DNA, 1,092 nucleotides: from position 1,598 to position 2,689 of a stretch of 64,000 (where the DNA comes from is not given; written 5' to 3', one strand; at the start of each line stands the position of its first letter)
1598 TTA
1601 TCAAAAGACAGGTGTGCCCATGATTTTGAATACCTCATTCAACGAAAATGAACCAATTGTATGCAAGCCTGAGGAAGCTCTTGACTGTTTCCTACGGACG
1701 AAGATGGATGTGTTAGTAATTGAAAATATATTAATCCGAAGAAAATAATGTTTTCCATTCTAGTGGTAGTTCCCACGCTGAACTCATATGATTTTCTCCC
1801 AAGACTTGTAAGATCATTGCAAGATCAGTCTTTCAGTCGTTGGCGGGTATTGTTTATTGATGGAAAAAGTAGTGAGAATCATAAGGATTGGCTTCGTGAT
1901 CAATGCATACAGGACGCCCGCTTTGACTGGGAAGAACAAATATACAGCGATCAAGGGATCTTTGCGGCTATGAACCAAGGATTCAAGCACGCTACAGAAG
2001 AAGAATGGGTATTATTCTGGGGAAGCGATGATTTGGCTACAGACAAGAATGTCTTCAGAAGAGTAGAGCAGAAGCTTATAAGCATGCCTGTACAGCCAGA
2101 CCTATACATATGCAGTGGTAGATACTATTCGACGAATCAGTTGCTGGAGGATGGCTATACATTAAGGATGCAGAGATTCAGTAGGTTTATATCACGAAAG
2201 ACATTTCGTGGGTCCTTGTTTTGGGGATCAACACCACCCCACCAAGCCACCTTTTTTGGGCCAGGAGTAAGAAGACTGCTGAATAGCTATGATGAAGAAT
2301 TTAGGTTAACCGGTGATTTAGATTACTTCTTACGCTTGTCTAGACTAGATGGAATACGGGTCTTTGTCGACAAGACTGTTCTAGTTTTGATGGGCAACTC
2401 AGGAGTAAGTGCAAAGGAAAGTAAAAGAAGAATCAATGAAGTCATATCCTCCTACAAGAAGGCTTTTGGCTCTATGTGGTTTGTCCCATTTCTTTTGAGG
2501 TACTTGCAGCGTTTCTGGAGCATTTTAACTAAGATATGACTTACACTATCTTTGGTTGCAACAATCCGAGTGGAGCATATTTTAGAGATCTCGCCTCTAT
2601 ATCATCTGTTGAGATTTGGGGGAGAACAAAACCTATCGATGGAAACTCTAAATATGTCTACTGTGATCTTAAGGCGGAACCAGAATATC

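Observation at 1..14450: More than 14 kb low-GC island dedicated to surface polysaccharide export in a high-GC picocyanobacterial chromosome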

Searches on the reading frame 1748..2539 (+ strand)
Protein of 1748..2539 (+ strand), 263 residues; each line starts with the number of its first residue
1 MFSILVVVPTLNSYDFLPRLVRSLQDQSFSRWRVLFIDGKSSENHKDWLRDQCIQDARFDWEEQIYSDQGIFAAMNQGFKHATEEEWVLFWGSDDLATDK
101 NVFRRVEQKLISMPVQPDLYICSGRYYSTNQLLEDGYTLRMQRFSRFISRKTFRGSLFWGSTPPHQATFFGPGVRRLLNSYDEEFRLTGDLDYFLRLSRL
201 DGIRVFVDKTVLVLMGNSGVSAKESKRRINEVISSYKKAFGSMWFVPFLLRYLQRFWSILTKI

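Call 3: search_protein_families(library=pfam, proteins=[window:1748-2539:+])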
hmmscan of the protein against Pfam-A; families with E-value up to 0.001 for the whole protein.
window:1748-2539:+ (263 aa): 1 family
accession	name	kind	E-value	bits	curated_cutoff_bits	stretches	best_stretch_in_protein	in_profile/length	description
PF00535.33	Glycos_transf_2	-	4.1e-15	56.5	23.3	1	6-110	2-103/168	Glycosyl transferase family 2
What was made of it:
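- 1748..2539 (+): Family-2 glycosyltransferase. PF00535 at 4.1e-15 (call 3).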

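Call 5: search_protein_families(library=ncbifam, proteins=[window:1748-2539:+], max_evalue=0.01)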
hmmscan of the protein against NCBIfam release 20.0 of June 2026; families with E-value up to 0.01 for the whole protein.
window:1748-2539:+ (263 aa): 11 families
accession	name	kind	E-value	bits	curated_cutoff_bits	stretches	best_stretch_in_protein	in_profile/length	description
NF047683.1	TeichurnBiosyTuaG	equivalog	6.1e-09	35.9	400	1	4-102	8-104/252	teichuronic acid biosynthesis protein TuaG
TIGR04283.1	glyco_like_mftF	equivalog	6.4e-07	29.2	182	1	6-108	3-95/221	TIGR04283 family arsenosugar biosynthesis glycosyltransferase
NF050050.1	ProtGlycPglI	equivalog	3.8e-06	26.5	500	1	4-101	4-100/306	GalNAc(5)-diNAcBac-PP-undecaprenol beta-1,3-glucosyltransferase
NF007482.0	PRK10073.1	equivalog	8.8e-06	24.9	423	1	4-128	8-126/334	glycosyltransferase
NF045692.1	OglycostaseCruG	equivalog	1.1e-05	24.6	600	1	3-91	42-134/386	2'-O-glycosyltransferase CruG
NF041875.1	EPS_EpsD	equivalog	3.5e-05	23.4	370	1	6-102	3-96/325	exopolysaccharide biosynthesis glycosyltransferase EpsD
TIGR04017.1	WcaA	equivalog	0.00028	20.6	495.75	1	4-219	7-210/279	colanic acid biosynthesis glycosyltransferase WcaA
NF007453.0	PRK10018.1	equivalog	0.00037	20.3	382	1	4-219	8-211/280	colanic acid biosynthesis glycosyltransferase WcaA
TIGR04009.1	wcaE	equivalog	0.00094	18.5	369.2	1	31-101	33-99/248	colanic acid biosynthesis glycosyltransferase WcaE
TIGR03965.1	mycofact_glyco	equivalog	0.0038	16.2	280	0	3-94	75-164/467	mycofactocin biosynthesis glycosyltransferase MftF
NF038299.1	EPS_HpsN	equivalog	0.0086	15.1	425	0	3-141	2-134/317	hormogonium polysaccharide biosynthesis glycosyltransferase HpsN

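Call 8: find_encoding_contigs(protein=window:1748-2539:+, flank=10000, max_places=6)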
Protein window:1748-2539:+ (263 aa): 2 contigs read that carry it; 2 places shown.
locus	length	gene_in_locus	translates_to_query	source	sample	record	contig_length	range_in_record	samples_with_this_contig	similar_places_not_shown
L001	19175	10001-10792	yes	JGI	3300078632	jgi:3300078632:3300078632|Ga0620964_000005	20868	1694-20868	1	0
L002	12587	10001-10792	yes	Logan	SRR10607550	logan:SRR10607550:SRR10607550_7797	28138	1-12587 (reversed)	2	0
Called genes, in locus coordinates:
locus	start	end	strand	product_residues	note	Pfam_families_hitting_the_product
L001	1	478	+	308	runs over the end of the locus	PF00535:Glycos_transf_2, PF10111:Glyco_tranf_2_2, PF02709:Glyco_transf_7C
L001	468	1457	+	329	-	PF13641:Glyco_tranf_2_3 (weak), PF00535:Glycos_transf_2, PF10111:Glyco_tranf_2_2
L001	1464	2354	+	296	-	PF13641:Glyco_tranf_2_3 (faint), PF00535:Glycos_transf_2, PF10111:Glyco_tranf_2_2 (weak)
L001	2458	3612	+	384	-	PF13439:Glyco_transf_4, PF13579:Glyco_trans_4_4, PF20706:GT4-conflict, PF00534:Glycos_transf_1, PF13692:Glyco_trans_1_4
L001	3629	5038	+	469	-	-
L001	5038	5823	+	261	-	PF00535:Glycos_transf_2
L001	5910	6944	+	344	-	PF00106:adh_short (weak), PF01073:3Beta_HSD, PF01370:Epimerase, PF02719:Polysacc_synt_2, PF04321:RmlD_sub_bind, PF08659:KR (weak), PF16363:GDP_Man_Dehyd, PF07993:NAD_binding_4 (weak)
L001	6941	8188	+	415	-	PF20706:GT4-conflict (weak), PF00534:Glycos_transf_1, PF13692:Glyco_trans_1_4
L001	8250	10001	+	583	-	PF02543:Carbam_trans_N, PF16861:Carbam_trans_C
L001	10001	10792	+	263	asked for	PF00535:Glycos_transf_2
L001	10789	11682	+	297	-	-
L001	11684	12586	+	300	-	PF00953:Glycos_transf_4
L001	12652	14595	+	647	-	PF13727:CoA_binding_3 (weak), PF01073:3Beta_HSD, PF01370:Epimerase, PF02719:Polysacc_synt_2, PF04321:RmlD_sub_bind (weak), PF16363:GDP_Man_Dehyd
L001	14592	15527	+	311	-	PF09721:Exosortase_EpsH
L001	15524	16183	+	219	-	-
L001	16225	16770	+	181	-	-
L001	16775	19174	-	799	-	?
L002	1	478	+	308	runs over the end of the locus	PF00535:Glycos_transf_2, PF10111:Glyco_tranf_2_2, PF02709:Glyco_transf_7C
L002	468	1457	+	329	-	PF13641:Glyco_tranf_2_3 (weak), PF00535:Glycos_transf_2, PF10111:Glyco_tranf_2_2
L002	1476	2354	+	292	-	PF00535:Glycos_transf_2, PF10111:Glyco_tranf_2_2 (weak), PF13641:Glyco_tranf_2_3 (faint)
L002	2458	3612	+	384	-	PF13439:Glyco_transf_4, PF13579:Glyco_trans_4_4, PF20706:GT4-conflict, PF00534:Glycos_transf_1, PF13692:Glyco_trans_1_4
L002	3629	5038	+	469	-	-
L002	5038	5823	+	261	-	PF00535:Glycos_transf_2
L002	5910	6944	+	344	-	PF00106:adh_short (weak), PF01073:3Beta_HSD, PF01370:Epimerase, PF02719:Polysacc_synt_2, PF04321:RmlD_sub_bind, PF08659:KR (weak), PF16363:GDP_Man_Dehyd, PF07993:NAD_binding_4 (weak)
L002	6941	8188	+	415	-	PF20706:GT4-conflict (weak), PF00534:Glycos_transf_1, PF13692:Glyco_trans_1_4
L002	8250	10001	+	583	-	PF02543:Carbam_trans_N, PF16861:Carbam_trans_C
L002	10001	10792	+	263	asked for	PF00535:Glycos_transf_2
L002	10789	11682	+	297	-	-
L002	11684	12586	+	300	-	PF00953:Glycos_transf_4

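Call 26: find_homologous_proteins(query=L002:468-1457:+)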
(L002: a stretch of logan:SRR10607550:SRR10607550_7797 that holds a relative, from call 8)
Query L002:468-1457:+ (329 aa): 7418 proteins with E <= 0.001 among 8000 candidates; the best 120 are listed.
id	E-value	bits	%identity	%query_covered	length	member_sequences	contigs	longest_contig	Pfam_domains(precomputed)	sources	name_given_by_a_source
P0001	2.7e-214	728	97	100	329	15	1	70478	PF10111.15,PF00535.33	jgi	-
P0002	1.9e-174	597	81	99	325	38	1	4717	PF10111.15,PF13641.13,PF00535.33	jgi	jgi:glycosyltransferase involved in cell wall biosynthesis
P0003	1.4e-172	591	80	99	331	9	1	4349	PF10111.15,PF00535.33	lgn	-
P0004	2.4e-166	571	83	91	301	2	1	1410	PF10111.15,PF00535.33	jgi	jgi:glycosyltransferase involved in cell wall biosynthesis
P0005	1.2e-142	493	66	98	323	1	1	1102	PF10111.15,PF13641.13,PF00535.33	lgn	-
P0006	8.5e-139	480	65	98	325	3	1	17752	PF10111.15,PF13641.13,PF00535.33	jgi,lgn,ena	-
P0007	2.3e-138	479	66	98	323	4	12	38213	PF10111.15,PF13641.13,PF00535.33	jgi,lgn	jgi:glycosyltransferase involved in cell wall biosynthesis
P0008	3.4e-136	471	64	98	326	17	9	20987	PF10111.15,PF13641.13,PF00535.33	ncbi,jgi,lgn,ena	jgi:glycosyltransferase involved in cell wall biosynthesis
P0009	2.5e-113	396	55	97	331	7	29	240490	PF10111.15,PF13641.13,PF00535.33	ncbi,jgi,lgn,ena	ncbi:MAG: glycosyltransferase family 2 protein [Cyanobacteriota bacterium]|jgi:glycosyltransferase i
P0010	1.3e-103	364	49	98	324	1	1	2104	PF10111.15,PF13641.13,PF00535.33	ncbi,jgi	jgi:glycosyltransferase involved in cell wall biosynthesis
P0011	7.1e-103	362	50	98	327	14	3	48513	PF10111.15,PF13641.13,PF00535.33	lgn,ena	-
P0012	7.6e-103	362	52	98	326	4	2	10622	PF10111.15,PF13641.13,PF00535.33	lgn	-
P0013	1.1e-102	361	52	93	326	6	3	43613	PF10111.15,PF13641.13,PF00535.33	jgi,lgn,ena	jgi:glycosyltransferase involved in cell wall biosynthesis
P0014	3.6e-102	360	51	97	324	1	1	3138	PF10111.15,PF13641.13,PF00535.33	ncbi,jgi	jgi:glycosyltransferase involved in cell wall biosynthesis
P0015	4.1e-102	360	51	97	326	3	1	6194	PF10111.15,PF13641.13,PF00535.33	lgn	-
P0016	4.6e-102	359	50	97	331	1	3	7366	PF10111.15,PF13641.13,PF00535.33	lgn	-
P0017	7.6e-102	359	50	97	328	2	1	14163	PF10111.15,PF13641.13,PF00535.33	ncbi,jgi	jgi:glycosyltransferase involved in cell wall biosynthesis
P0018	9.1e-102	358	49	98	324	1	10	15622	PF10111.15,PF13641.13,PF00535.33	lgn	-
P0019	9.6e-102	358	51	97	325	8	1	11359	PF10111.15,PF13641.13,PF00535.33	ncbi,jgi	jgi:glycosyltransferase involved in cell wall biosynthesis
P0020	4.8e-101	356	52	97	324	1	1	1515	PF10111.15,PF13641.13,PF00535.33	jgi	jgi:glycosyltransferase involved in cell wall biosynthesis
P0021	2.2e-100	354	49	96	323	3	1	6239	PF10111.15,PF13641.13,PF00535.33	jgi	jgi:glycosyltransferase involved in cell wall biosynthesis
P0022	3.5e-100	353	50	96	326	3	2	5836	PF10111.15,PF13641.13,PF00535.33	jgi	-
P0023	6.0e-100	352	49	98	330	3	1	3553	PF10111.15,PF13641.13,PF00535.33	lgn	-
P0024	6.6e-100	352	48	100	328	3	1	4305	PF10111.15,PF13641.13,PF00535.33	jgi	jgi:glycosyltransferase involved in cell wall biosynthesis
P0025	8.6e-100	352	50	97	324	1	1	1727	PF10111.15,PF13641.13,PF00535.33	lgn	-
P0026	9.3e-100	352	50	96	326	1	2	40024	PF10111.15,PF13641.13,PF00535.33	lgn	-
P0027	1.0e-99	352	50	94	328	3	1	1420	PF10111.15,PF13641.13,PF00535.33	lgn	-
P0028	1.5e-99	351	49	98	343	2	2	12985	PF10111.15,PF13641.13,PF00535.33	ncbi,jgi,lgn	jgi:glycosyltransferase involved in cell wall biosynthesis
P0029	3.2e-99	350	49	98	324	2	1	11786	PF10111.15,PF13641.13,PF00535.33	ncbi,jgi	jgi:glycosyltransferase involved in cell wall biosynthesis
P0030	3.4e-99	350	51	93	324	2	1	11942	PF10111.15,PF13641.13,PF00535.33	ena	-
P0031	3.5e-99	350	50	97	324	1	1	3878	PF10111.15,PF13641.13,PF00535.33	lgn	-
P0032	8.4e-99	349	48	98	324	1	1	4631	PF10111.15,PF13641.13,PF00535.33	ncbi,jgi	jgi:glycosyltransferase involved in cell wall biosynthesis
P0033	2.6e-98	347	50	97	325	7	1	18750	PF10111.15,PF13641.13,PF00535.33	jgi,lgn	jgi:glycosyltransferase involved in cell wall biosynthesis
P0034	4.5e-98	346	50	97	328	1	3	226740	PF10111.15,PF13641.13,PF00535.33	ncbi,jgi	ncbi:MAG: hypothetical protein RLZZ609_1333 [Cyanobacteriota bacterium]|jgi:glycosyltransferase invo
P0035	5.0e-98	346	46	99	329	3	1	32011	PF10111.15,PF13641.13,PF00535.33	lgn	-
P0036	6.7e-98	346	48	98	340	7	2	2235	PF10111.15,PF13641.13,PF00535.33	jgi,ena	jgi:glycosyltransferase involved in cell wall biosynthesis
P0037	9.5e-98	345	48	98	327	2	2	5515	PF10111.15,PF13641.13,PF00535.33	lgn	-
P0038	1.1e-97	345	50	97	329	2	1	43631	PF10111.15,PF13641.13,PF00535.33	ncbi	ncbi:MAG: glycosyltransferase family 2 protein [Cyanobacteriota bacterium]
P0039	1.2e-97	345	49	99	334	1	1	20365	PF10111.15,PF13641.13,PF00535.33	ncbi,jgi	jgi:glycosyltransferase involved in cell wall biosynthesis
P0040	1.3e-97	345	50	97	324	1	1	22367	PF10111.15,PF13641.13,PF00535.33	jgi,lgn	jgi:glycosyltransferase involved in cell wall biosynthesis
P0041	2.0e-97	344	50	94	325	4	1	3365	PF10111.15,PF13641.13,PF00535.33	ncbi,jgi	jgi:glycosyltransferase involved in cell wall biosynthesis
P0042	2.1e-97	344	48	97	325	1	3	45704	PF10111.15,PF13641.13,PF00535.33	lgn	-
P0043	3.3e-97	343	47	100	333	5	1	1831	PF10111.15,PF13641.13,PF00535.33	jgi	-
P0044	3.9e-97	343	48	97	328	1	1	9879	PF10111.15,PF13641.13,PF00535.33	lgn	-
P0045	4.6e-97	343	51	86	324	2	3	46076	PF10111.15,PF13641.13,PF00535.33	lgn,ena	-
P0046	4.6e-97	343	49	98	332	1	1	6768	PF10111.15,PF13641.13,PF00535.33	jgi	jgi:glycosyltransferase involved in cell wall biosynthesis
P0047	9.6e-97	342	49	98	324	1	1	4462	PF10111.15,PF13641.13,PF00535.33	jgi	-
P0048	2.1e-96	341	49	98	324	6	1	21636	PF10111.15,PF13641.13,PF00535.33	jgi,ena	jgi:glycosyltransferase involved in cell wall biosynthesis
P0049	2.5e-96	341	51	97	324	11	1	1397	PF10111.15,PF13641.13,PF00535.33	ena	-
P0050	2.6e-96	340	48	97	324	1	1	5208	PF10111.15,PF13641.13,PF00535.33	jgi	jgi:glycosyltransferase involved in cell wall biosynthesis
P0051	3.0e-96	340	49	97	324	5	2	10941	PF10111.15,PF13641.13,PF00535.33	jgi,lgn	jgi:glycosyltransferase involved in cell wall biosynthesis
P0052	3.8e-96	340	50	95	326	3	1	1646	PF10111.15,PF13641.13,PF00535.33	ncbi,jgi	jgi:glycosyltransferase involved in cell wall biosynthesis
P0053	5.4e-96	339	48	96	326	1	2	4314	PF10111.15,PF13641.13,PF00535.33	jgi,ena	jgi:glycosyltransferase involved in cell wall biosynthesis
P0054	5.5e-96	339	48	97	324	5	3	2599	PF10111.15,PF13641.13,PF00535.33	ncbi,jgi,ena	jgi:glycosyltransferase involved in cell wall biosynthesis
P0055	9.3e-96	339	50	98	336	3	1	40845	PF10111.15,PF13641.13,PF00535.33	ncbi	-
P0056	9.8e-96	339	48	97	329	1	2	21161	PF10111.15,PF13641.13,PF00535.33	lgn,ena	-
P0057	1.0e-95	338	47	97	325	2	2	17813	PF10111.15,PF13641.13,PF00535.33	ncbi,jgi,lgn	ncbi:MAG: glycosyltransferase family 2 protein [Cyanobacteriota bacterium]|jgi:glycosyltransferase i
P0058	2.4e-95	337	47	97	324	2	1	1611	PF10111.15,PF13641.13,PF00535.33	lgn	-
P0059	1.6e-94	335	50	98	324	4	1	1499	PF10111.15,PF13641.13,PF00535.33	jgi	jgi:glycosyltransferase involved in cell wall biosynthesis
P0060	1.9e-93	331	45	97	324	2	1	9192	PF10111.15,PF13641.13,PF00535.33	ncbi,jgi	jgi:glycosyltransferase involved in cell wall biosynthesis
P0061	2.6e-93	331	48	95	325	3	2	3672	PF10111.15,PF13641.13,PF00535.33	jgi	jgi:glycosyltransferase involved in cell wall biosynthesis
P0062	1.3e-92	328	47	95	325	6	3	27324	PF10111.15,PF13641.13,PF00535.33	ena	-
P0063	3.3e-92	327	46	98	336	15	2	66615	PF10111.15,PF13641.13,PF00535.33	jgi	jgi:hypothetical protein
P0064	1.2e-91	325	45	98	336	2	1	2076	PF10111.15,PF13641.13,PF00535.33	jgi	-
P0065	1.1e-90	322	50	92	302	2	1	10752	PF10111.15,PF13641.13,PF00535.33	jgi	jgi:glycosyltransferase involved in cell wall biosynthesis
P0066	1.5e-90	322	47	95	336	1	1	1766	PF10111.15,PF13641.13,PF00535.33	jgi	jgi:hypothetical protein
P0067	4.1e-89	317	46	98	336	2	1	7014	PF10111.15,PF13641.13,PF00535.33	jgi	jgi:glycosyltransferase involved in cell wall biosynthesis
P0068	5.9e-89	316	45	98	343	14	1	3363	PF10111.15,PF13641.13,PF00535.33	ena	-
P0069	6.4e-89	316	46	95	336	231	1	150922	PF10111.15,PF13641.13,PF00535.33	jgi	jgi:hypothetical protein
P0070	9.7e-89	316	47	98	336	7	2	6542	PF10111.15,PF13641.13,PF00535.33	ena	-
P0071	4.5e-88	313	46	96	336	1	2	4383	PF10111.15,PF13641.13,PF00535.33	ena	-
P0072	8.7e-88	312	46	95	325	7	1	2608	PF10111.15,PF13641.13,PF00535.33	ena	-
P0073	2.3e-87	311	45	98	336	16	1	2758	PF10111.15,PF13641.13,PF00535.33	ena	-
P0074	3.0e-87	311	45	96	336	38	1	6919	PF10111.15,PF13641.13,PF00535.33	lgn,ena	-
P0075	5.1e-87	310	44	98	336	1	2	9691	PF10111.15,PF13641.13,PF00535.33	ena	-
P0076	2.9e-86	307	45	95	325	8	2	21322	PF10111.15,PF13641.13,PF00535.33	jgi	-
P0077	3.1e-86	307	48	87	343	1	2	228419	PF10111.15,PF13641.13,PF00535.33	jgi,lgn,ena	-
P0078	4.8e-86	307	46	95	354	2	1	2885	PF10111.15,PF13641.13,PF00535.33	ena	-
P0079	1.2e-85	305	45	96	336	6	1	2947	PF10111.15,PF13641.13,PF00535.33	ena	-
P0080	2.3e-85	305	45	96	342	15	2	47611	PF10111.15,PF13641.13,PF00535.33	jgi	-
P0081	3.5e-85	304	45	95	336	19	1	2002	PF10111.15,PF13641.13,PF00535.33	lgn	-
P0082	4.4e-85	304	44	95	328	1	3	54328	PF10111.15,PF13641.13,PF00535.33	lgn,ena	-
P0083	4.4e-85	304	45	98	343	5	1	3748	PF10111.15,PF13641.13,PF00535.33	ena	-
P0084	5.2e-85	303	45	96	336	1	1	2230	PF10111.15,PF13641.13,PF00535.33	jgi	-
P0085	6.0e-85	303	46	95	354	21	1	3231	PF10111.15,PF13641.13,PF00535.33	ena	-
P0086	7.0e-85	303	44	95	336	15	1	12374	PF10111.15,PF13641.13,PF00535.33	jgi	-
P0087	1.1e-84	302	46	94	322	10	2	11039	PF10111.15,PF13641.13,PF00535.33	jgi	-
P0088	1.1e-84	302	45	96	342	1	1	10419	PF10111.15,PF13641.13,PF00535.33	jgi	jgi:hypothetical protein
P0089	1.4e-84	302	46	96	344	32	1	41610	PF10111.15,PF13641.13,PF00535.33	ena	-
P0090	2.3e-84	301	45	96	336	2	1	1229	PF10111.15,PF13641.13,PF00535.33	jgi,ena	jgi:hypothetical protein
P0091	3.1e-84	301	46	97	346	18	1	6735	PF10111.15,PF13641.13,PF00535.33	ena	-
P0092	6.1e-84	300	45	96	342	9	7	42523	PF10111.15,PF13641.13,PF00535.33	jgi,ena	-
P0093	1.0e-83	299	45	96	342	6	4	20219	PF10111.15,PF13641.13,PF00535.33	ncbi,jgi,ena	jgi:hypothetical protein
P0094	1.2e-83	299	44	97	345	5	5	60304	PF10111.15,PF13641.13,PF00535.33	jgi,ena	-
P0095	1.3e-83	299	47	95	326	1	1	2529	PF10111.15,PF13641.13,PF00535.33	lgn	-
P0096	1.3e-83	299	45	98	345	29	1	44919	PF10111.15,PF13641.13,PF00535.33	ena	-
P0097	1.6e-83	298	44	95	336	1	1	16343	PF10111.15,PF13641.13,PF00535.33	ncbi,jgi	jgi:hypothetical protein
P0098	1.7e-83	298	45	95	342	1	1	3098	PF10111.15,PF13641.13,PF00535.33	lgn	-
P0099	2.0e-83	298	44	97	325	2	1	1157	PF10111.15,PF13641.13,PF00535.33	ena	-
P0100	2.0e-83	298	45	96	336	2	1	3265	PF10111.15,PF13641.13,PF00535.33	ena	-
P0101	2.0e-83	298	45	95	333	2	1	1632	PF10111.15,PF13641.13,PF00535.33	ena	-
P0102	2.3e-83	298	44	97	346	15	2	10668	PF10111.15,PF13641.13,PF00535.33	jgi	-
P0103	2.8e-83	298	43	97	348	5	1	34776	PF10111.15,PF13641.13,PF00535.33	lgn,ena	-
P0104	5.3e-83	297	45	99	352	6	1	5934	PF10111.15,PF13641.13,PF00535.33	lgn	-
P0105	5.9e-83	297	45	97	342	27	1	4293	PF10111.15,PF13641.13,PF00535.33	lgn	-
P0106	7.6e-83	296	45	91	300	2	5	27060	PF10111.15,PF13641.13,PF00535.33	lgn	-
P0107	2.2e-82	295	45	99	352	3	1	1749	PF10111.15,PF13641.13,PF00535.33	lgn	-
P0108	2.2e-82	295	45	96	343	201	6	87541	PF10111.15,PF13641.13,PF00535.33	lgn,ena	-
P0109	2.5e-82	295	44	96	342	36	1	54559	PF10111.15,PF13641.13,PF00535.33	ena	-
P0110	3.0e-82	294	44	97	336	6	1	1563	PF10111.15,PF13641.13,PF00535.33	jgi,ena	jgi:hypothetical protein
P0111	3.2e-82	294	45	98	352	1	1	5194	PF10111.15,PF13641.13,PF00535.33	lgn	-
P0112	6.9e-82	293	43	97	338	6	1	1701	PF10111.15,PF13641.13,PF00535.33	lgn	-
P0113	1.3e-81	292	46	96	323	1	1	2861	PF10111.15,PF13641.13,PF00535.33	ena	-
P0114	1.4e-81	292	45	97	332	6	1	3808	PF10111.15,PF13641.13,PF00535.33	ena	-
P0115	1.5e-81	292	45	96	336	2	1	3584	PF10111.15,PF13641.13,PF00535.33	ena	-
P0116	1.5e-81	292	44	96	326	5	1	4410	PF10111.15,PF13641.13,PF00535.33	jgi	jgi:hypothetical protein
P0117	2.0e-81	292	44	96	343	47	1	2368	PF10111.15,PF13641.13,PF00535.33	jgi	-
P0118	2.5e-81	291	45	97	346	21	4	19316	PF10111.15,PF13641.13,PF00535.33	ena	-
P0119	3.9e-81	291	46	98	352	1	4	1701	PF10111.15,PF13641.13,PF00535.33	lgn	-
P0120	4.3e-81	290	46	88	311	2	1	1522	PF10111.15,PF13641.13,PF00535.33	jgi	jgi:hypothetical protein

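Call 27: find_encoding_contigs(protein=P0001, flank=10000, max_places=4)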
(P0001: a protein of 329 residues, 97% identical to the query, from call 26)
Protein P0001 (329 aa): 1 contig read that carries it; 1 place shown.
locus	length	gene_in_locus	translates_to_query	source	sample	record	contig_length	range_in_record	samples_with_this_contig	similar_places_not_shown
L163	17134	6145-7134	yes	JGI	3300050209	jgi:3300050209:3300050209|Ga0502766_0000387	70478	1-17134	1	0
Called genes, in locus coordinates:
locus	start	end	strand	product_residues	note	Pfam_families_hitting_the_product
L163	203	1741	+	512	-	-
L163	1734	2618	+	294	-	PF13641:Glyco_tranf_2_3, PF00535:Glycos_transf_2, PF10111:Glyco_tranf_2_2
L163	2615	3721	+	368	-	-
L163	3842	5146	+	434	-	PF00534:Glycos_transf_1, PF13692:Glyco_trans_1_4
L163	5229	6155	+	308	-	PF00535:Glycos_transf_2, PF10111:Glyco_tranf_2_2, PF02709:Glyco_transf_7C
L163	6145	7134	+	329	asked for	PF00535:Glycos_transf_2, PF10111:Glyco_tranf_2_2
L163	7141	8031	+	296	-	PF13641:Glyco_tranf_2_3 (faint), PF00535:Glycos_transf_2, PF10111:Glyco_tranf_2_2 (weak)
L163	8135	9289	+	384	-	PF13439:Glyco_transf_4, PF13579:Glyco_trans_4_4, PF20706:GT4-conflict, PF00534:Glycos_transf_1, PF13692:Glyco_trans_1_4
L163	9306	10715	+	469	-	-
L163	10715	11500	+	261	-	PF00535:Glycos_transf_2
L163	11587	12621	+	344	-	PF00106:adh_short (weak), PF01073:3Beta_HSD, PF01370:Epimerase, PF02719:Polysacc_synt_2, PF04321:RmlD_sub_bind, PF08659:KR (weak), PF16363:GDP_Man_Dehyd, PF07993:NAD_binding_4 (weak)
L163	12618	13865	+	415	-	PF20706:GT4-conflict (weak), PF00534:Glycos_transf_1, PF13692:Glyco_trans_1_4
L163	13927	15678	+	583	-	PF02543:Carbam_trans_N, PF16861:Carbam_trans_C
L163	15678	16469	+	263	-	PF00535:Glycos_transf_2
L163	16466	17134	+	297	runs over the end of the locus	-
